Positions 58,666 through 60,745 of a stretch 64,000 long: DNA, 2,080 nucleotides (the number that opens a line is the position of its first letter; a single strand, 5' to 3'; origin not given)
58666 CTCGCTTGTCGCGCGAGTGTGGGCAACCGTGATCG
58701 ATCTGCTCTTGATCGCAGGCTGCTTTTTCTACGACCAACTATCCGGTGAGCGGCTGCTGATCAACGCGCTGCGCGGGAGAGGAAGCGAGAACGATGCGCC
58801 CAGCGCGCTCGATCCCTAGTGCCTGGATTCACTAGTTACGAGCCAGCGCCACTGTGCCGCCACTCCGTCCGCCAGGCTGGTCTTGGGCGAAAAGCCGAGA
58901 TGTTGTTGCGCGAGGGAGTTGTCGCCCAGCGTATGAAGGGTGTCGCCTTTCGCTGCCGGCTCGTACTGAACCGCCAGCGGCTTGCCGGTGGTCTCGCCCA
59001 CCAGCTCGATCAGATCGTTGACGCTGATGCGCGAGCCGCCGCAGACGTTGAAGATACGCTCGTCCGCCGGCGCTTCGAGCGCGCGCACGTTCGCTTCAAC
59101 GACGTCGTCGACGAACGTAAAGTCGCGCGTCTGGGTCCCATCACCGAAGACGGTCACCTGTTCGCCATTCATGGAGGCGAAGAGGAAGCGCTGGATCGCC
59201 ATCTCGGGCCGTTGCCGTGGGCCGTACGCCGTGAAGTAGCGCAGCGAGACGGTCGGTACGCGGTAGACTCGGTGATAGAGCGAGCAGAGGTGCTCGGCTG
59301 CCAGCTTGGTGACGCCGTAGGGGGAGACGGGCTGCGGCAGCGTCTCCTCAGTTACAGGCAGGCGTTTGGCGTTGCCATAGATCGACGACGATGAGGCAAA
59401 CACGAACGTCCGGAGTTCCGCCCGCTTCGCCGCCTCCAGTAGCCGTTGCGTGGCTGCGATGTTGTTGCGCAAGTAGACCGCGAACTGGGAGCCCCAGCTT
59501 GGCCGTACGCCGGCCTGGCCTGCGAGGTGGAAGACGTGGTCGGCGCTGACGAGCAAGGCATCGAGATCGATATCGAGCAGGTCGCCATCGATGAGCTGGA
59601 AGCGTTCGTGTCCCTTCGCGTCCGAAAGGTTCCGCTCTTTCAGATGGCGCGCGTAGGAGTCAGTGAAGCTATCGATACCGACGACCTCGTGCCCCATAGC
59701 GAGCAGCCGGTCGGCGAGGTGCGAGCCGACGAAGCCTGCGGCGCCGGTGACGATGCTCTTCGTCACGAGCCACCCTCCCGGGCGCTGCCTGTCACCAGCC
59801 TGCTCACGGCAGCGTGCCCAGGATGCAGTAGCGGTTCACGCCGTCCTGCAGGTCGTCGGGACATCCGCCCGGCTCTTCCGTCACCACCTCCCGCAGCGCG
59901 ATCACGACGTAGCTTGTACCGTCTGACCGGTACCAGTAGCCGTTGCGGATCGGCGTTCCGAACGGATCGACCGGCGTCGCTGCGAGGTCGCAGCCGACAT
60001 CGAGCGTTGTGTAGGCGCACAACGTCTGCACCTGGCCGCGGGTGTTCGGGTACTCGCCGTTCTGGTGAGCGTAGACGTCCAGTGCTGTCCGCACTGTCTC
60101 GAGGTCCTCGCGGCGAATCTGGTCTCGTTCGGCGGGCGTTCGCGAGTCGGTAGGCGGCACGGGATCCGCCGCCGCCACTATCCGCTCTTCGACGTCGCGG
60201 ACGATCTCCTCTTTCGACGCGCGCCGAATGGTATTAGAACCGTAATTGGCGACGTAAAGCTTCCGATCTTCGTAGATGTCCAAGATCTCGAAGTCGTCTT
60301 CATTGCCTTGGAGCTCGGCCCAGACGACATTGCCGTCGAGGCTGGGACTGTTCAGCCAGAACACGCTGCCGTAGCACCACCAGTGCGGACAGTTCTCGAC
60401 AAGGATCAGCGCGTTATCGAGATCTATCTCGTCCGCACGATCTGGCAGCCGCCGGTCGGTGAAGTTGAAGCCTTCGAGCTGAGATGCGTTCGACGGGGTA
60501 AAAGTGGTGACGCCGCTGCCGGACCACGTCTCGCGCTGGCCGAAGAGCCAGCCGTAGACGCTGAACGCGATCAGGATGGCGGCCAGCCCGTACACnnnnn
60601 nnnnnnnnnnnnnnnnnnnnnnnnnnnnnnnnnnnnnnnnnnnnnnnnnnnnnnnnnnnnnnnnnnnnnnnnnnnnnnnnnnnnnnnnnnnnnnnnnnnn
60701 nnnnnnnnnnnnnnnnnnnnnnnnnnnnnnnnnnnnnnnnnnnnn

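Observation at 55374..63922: Arn-like polyprenyl-phosphate glycosylation cluster with a pseudopilin-like anchored protein and a GT-C of unusual architecture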

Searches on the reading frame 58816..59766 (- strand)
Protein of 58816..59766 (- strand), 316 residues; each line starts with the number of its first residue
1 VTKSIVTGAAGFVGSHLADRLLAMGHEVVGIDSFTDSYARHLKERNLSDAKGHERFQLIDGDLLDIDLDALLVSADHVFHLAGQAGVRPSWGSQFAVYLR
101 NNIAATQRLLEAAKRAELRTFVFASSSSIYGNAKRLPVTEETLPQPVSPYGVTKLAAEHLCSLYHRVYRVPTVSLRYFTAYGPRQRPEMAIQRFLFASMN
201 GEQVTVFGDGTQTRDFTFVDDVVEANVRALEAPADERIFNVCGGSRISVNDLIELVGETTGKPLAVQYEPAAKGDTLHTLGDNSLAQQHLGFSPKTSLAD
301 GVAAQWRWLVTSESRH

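Call 3: search_protein_families(library=pfam, proteins=[window:58816-59766:-], max_evalue=0.01)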
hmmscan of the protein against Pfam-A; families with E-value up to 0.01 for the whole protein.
window:58816-59766:- (316 aa): 9 families
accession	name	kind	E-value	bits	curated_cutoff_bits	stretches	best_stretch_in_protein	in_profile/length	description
PF01370.27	Epimerase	-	2.3e-62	211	20.9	1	5-242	2-240/240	NAD dependent epimerase/dehydratase family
PF16363.11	GDP_Man_Dehyd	-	5.9e-60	203.9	27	1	5-303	1-330/332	GDP-mannose 4,6 dehydratase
PF01073.25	3Beta_HSD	-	1.9e-20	73.5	22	1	5-235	1-234/280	3-beta hydroxysteroid dehydrogenase/isomerase family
PF07993.18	NAD_binding_4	-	2e-12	47.3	20.1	1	6-225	1-257/258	Male sterility protein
PF02719.21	Polysacc_synt_2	-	1.7e-09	37.8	20.2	1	5-260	2-247/293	Polysaccharide biosynthesis protein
PF13460.12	NAD_binding_10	-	2.1e-09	38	27.2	1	8-159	1-129/184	NAD(P)H-binding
PF04321.23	RmlD_sub_bind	-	2.8e-08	33.6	27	1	5-238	4-209/287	RmlD substrate binding domain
PF05368.20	NmrA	-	2.8e-05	24.3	27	1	5-126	6-107/298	NmrA-like family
PF08659.16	KR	-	0.0079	16.6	22.6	0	5-134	4-145/180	KR domain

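Call 4: search_protein_families(library=ncbifam, proteins=[window:58816-59766:-], max_evalue=0.01)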
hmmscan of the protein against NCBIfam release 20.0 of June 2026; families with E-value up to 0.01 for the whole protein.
window:58816-59766:- (316 aa): 38 families (the best 25 are shown)
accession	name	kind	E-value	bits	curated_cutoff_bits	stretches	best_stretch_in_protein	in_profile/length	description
TIGR01179.1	galE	equivalog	3.3e-53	180.7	262.3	1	5-312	3-328/332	UDP-glucose 4-epimerase GalE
TIGR04180.1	EDH_00030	hypoth_equivalog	2.8e-46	157.9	475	1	5-295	2-295/297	NAD-dependent 4,6-dehydratase LegB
TIGR01181.1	dTDP_gluc_dehyt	equivalog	3.7e-44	151.1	365.1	1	4-313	2-315/321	dTDP-glucose 4,6-dehydratase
NF011728.1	PRK15181.1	equivalog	4.6e-41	141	760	1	4-312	18-340/348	Vi polysaccharide biosynthesis UDP-N-acetylglucosaminuronic acid C-4 epimerase TviC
TIGR02197.1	heptose_epim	equivalog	5e-34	117.9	274.6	1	5-310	2-314/316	ADP-glyceromanno-heptose 6-epimerase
NF007956.0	PRK10675.1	subfamily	8.7e-34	117.1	394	1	4-309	3-329/338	UDP-glucose 4-epimerase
NF047922.1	GDPFucSynFcl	equivalog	1.2e-24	87.3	500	1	76-314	55-306/308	GDP-L-fucose synthase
NF007582.0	PRK10217.1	equivalog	1e-22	80.7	698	1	1-312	1-334/355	dTDP-glucose 4,6-dehydratase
NF007490.0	PRK10084.1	subfamily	1.1e-22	80.6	649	1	3-244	2-261/361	dTDP-glucose 4,6-dehydratase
TIGR01472.1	gmd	equivalog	4.6e-21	75.4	415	1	4-267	3-275/342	GDP-mannose 4,6-dehydratase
NF043036.1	ErythonDh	equivalog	7.7e-21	74.6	325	1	4-261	3-267/321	D-erythronate dehydrogenase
NF042422.1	oxyalk_red_OleD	equivalog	2.5e-19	69.8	580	1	3-232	2-217/329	2-alkyl-3-oxoalkanoate reductase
NF042423.1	oxyalk_red_Shew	equivalog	8.3e-17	61.2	580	1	2-231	9-222/331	2-alkyl-3-oxoalkanoate reductase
TIGR03466.1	HpnA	hypoth_equivalog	5.1e-16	58.5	367.65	1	3-264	2-250/327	hopanoid-associated sugar epimerase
NF008360.0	PRK11150.1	equivalog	9.9e-16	57.8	452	1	5-254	3-248/310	ADP-glyceromanno-heptose 6-epimerase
NF008872.0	PRK11908.1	equivalog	8.5e-11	41.5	294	2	189-257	196-268/349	bifunctional UDP-4-keto-pentose/UDP-xylose synthase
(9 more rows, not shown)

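Call 22: search_solved_structures(query=window:58816-59766:-, max_evalue=1e-20)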
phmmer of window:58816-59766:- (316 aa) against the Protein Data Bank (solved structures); distinct sequences matched with E-value up to 1e-20: 78 (the best 60 are shown).
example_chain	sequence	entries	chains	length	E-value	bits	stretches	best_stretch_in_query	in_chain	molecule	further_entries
6zl6_A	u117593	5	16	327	1.7e-80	273.9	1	3-309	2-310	Epimerase domain-containing protein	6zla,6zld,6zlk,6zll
6zlj_A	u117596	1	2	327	6.3e-80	272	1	3-309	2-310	Epimerase domain-containing protein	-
6kv9_A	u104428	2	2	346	1.6e-64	221.4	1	5-310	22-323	MoeE5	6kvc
5u4q_A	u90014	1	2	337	2.9e-57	197.6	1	3-232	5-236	dTDP-glucose 4,6-dehydratase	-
6wjb_A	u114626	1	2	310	6e-51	176.9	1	4-307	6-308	NAD-dependent epimerase/dehydratase family protein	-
6wj9_A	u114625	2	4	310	5.8e-50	173.6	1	4-307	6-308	NAD-dependent epimerase/dehydratase family protein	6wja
1sb8_A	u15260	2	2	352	1.2e-49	172.6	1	5-310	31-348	wbpP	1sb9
4zrm_A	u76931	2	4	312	1.2e-49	172.6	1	5-303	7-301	UDP-glucose 4-epimerase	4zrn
7ys8_A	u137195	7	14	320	4.2e-49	170.8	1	3-304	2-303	UDP-glucose 4-epimerase | UDP-glucose 4-epimerase along with EC 5.1.3.2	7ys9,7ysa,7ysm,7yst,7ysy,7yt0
3ru7_A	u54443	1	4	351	1.1e-48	169.5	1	5-311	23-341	WbgU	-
3ru9_A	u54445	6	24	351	1.4e-48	169.1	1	5-310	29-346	WbgU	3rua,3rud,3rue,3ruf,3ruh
3lu1_A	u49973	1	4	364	1.6e-48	168.9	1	5-310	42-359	WbgU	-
6dnt_A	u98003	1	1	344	2.8e-48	168.1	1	5-296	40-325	NAD-dependent epimerase/dehydratase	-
3ruc_A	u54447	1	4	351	3.5e-47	164.5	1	5-310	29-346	WbgU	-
10ke_A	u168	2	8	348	4.4e-46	160.9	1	3-309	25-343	Capsular polysaccharide biosynthesis protein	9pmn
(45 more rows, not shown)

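Call 57: search_solved_structures(query=window:58816-59766:-, max_evalue=1e-60, show_alignments=2)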
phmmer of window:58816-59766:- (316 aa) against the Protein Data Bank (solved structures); distinct sequences matched with E-value up to 1e-60: 3.
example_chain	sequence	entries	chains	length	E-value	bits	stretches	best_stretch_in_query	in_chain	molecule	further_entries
6zl6_A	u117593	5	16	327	1.7e-80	273.9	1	3-309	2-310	Epimerase domain-containing protein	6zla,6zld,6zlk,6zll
6zlj_A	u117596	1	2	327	6.3e-80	272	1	3-309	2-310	Epimerase domain-containing protein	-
6kv9_A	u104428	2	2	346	1.6e-64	221.4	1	5-310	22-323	MoeE5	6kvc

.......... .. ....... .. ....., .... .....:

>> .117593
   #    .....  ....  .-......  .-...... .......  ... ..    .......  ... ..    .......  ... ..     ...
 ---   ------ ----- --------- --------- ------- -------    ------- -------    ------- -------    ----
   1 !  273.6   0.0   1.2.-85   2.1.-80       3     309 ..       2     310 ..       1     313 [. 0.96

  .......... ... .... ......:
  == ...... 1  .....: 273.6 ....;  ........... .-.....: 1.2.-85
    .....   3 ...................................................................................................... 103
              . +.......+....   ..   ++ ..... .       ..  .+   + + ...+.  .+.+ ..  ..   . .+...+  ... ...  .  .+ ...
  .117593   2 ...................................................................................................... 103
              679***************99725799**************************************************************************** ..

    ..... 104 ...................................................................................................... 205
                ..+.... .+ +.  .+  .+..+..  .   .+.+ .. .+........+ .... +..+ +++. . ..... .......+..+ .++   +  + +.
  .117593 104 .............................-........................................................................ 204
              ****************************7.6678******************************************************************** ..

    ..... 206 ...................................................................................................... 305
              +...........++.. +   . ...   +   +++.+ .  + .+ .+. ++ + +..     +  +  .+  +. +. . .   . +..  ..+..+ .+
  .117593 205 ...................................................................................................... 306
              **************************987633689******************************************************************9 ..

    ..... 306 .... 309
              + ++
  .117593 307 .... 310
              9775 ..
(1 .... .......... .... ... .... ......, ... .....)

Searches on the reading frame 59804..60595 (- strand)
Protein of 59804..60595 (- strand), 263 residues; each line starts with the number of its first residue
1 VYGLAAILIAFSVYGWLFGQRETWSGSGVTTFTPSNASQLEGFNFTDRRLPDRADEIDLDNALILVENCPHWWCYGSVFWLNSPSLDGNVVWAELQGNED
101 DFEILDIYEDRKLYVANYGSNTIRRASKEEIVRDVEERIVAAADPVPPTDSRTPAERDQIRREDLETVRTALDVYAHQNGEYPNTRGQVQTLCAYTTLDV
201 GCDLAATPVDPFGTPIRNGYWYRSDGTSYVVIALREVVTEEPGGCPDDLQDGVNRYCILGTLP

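Call 3: search_protein_families(library=pfam, proteins=[window:59804-60595:-], max_evalue=0.01)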
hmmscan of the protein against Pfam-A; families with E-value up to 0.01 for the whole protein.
window:59804-60595:- (263 aa): 1 family
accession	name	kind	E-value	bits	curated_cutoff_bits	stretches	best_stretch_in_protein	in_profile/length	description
PF08334.16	T2SSG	-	0.00067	20.1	21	1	159-227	12-81/108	Type II secretion system (T2SS), protein G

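Call 4: search_protein_families(library=ncbifam, proteins=[window:59804-60595:-], max_evalue=0.01)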
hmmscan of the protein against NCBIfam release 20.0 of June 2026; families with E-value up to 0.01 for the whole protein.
window:59804-60595:- (263 aa): 1 family
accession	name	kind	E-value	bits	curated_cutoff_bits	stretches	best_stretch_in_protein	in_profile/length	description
TIGR01710.1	typeII_sec_gspG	equivalog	0.0082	16.2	88.85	0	152-213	29-96/134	type II secretion system major pseudopilin GspG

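Call 49: predict_structure(alignment_id=A2)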
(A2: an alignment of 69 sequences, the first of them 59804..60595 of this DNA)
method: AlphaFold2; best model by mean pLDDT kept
length: 263 residues; sequences in the alignment: 69
mean_pLDDT: 87.9   pTM: 0.56
mean pLDDT of the five models: 87.9, 87.9, 87.4, 86.7, 85.1
residues with pLDDT >= 90: 165; 70-90: 64; 50-70: 33; < 50: 1
segments of 3 or more residues with pLDDT < 50: none
pLDDT, mean of each block of 10 residues (from residue 1): 87 72 54 61 79 96 95 86 94 96 97 96 97 91 73 94 97 97 96 91 92 87 97 91 82 85 90
secondary structure, 60 per line:
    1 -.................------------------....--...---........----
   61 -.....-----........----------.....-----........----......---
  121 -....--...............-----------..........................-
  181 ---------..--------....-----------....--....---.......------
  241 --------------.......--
elements in order: H2-18 H37-40 H49-56 E62-66 H72-79 E90-94 H100-107 E112-117 E122-125 H128-142 H154-179 H200-203 H215-218 E221-224 E228-234 E255-261

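Call 51: fold_search(model_id=the predicted structure, library=pdb)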
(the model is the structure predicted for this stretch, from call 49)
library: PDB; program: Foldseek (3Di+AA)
matches with E <= 10: 523; with E <= 0.001: 0
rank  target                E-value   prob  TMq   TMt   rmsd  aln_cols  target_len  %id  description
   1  4muh_B                9.7e-02  0.06  0.13  0.13  17.9       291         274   11  Crystal structure of pantothenate synthetase in complex with 2-(2-(5-acetamido-1,3,4-thiadiazol-2-ylsulfonylcarbamoyl) (released 2014-08-27)
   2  3tw8_A                1.2e-01  0.15  0.15  0.13  14.0       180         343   10  GEF domain of DENND 1B in complex with Rab GTPase Rab35 (released 2011-11-16)
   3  3tw8_C                1.3e-01  0.33  0.18  0.14   8.3       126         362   10  GEF domain of DENND 1B in complex with Rab GTPase Rab35 (released 2011-11-16)
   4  9s3q_B                1.6e-01  0.51  0.21  0.16   7.4       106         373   12  Cerebellar GluA1/4 NTD tetramer (focused refinement) (released 2026-01-28)
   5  8c98_E                2.9e-01  0.44  0.19  0.25   4.7        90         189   13  Cryo-EM captures early ribosome assembly in action (released 2023-04-05)
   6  4mq6_B                3.2e-01  0.05  0.14  0.13  17.9       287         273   12  Pantothenate synthase in complex with 2-(5-methoxy-2-(tosylcarbamoyl)-1H-indol-1-yl)acetic acid (released 2014-08-27)
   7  9nr6_B                3.5e-01  0.41  0.21  0.15   7.2       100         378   13  The structure of Noelin 1 with cerebellar GluA1/A4-ATD (released 2025-07-02)
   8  7rz9_A                3.5e-01  0.28  0.20  0.07  10.7       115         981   11  Structure of the complex of AMPA receptor GluA2 with auxiliary subunit GSG1L in the apo state (released 2021-10-27)
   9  3grf                  3.5e-01  0.13  0.15  0.14   8.7        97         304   15  X-ray Structure of Ornithine Transcarbamoylase from Giardia lamblia (released 2009-06-30)
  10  3img_B                3.5e-01  0.04  0.14  0.13  17.5       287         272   10  Crystal Structure of Mycobacterium Tuberculosis Pantothenate Synthetase at 1.8 Ang resolution in a ternary complex wit (released 2009-10-13)
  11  8p3b                  3.9e-01  0.12  0.15  0.23  19.8       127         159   15  Neisseria meningitidis Type IV pilus SA-GATDH variant (released 2024-04-03)
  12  3ivc_B                5.1e-01  0.04  0.14  0.14  18.2       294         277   12  Crystal structure of pantothenate synthetase in complex with 2-(2-((benzofuran-2-ylmethoxy)carbonyl)-5-methoxy-1H-indo (released 2009-10-13)
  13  1av6_A                5.4e-01  0.18  0.18  0.17   9.9       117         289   12  VACCINIA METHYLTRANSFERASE VP39 COMPLEXED WITH M7G CAPPED RNA HEXAMER AND S-ADENOSYLHOMOCYSTEINE (released 1998-02-25)
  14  5jxt_F                5.4e-01  0.07  0.16  0.14  18.5       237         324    9  Crystal structure of MtISWI bound with histone H4 tail (released 2016-12-07)
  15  4muj_B                5.4e-01  0.03  0.13  0.12  17.8       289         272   11  Crystal structure of pantothenate synthetase in complex with 2-(2-(benzylsulfonylcarbamoyl)-5-methoxy-1H-indol-1-yl)ac (released 2014-08-27)
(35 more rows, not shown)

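Call 53: search_protein_representatives(protein=window:59804-60595:-)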
Query: 263 residues. Proteins with E-value up to 0.001 (for the whole library): 412; up to 1e-10: 162; up to 1e-30: 19. The best 150 are listed.
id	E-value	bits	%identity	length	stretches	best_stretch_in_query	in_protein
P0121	1.4e-86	306.7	57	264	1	8-262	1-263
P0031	8.2e-65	235.2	51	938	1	2-255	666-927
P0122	1.1e-47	179.0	42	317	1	2-263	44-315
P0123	9.7e-45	169.4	43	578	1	2-251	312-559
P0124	2.8e-42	161.3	41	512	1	2-250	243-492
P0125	5.9e-41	157.0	37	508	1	4-237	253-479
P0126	4.7e-38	147.5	43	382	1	11-253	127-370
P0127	1.2e-36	142.8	40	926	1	1-261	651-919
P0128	1.0e-35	139.8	40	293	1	2-260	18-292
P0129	4.5e-35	137.7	50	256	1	3-133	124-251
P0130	5.4e-34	134.2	37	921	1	4-250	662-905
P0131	5.8e-34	134.1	41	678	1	2-253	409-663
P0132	1.1e-33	133.1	40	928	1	4-263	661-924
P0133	7.7e-33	130.4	38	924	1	2-257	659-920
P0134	1.7e-32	129.2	49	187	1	2-132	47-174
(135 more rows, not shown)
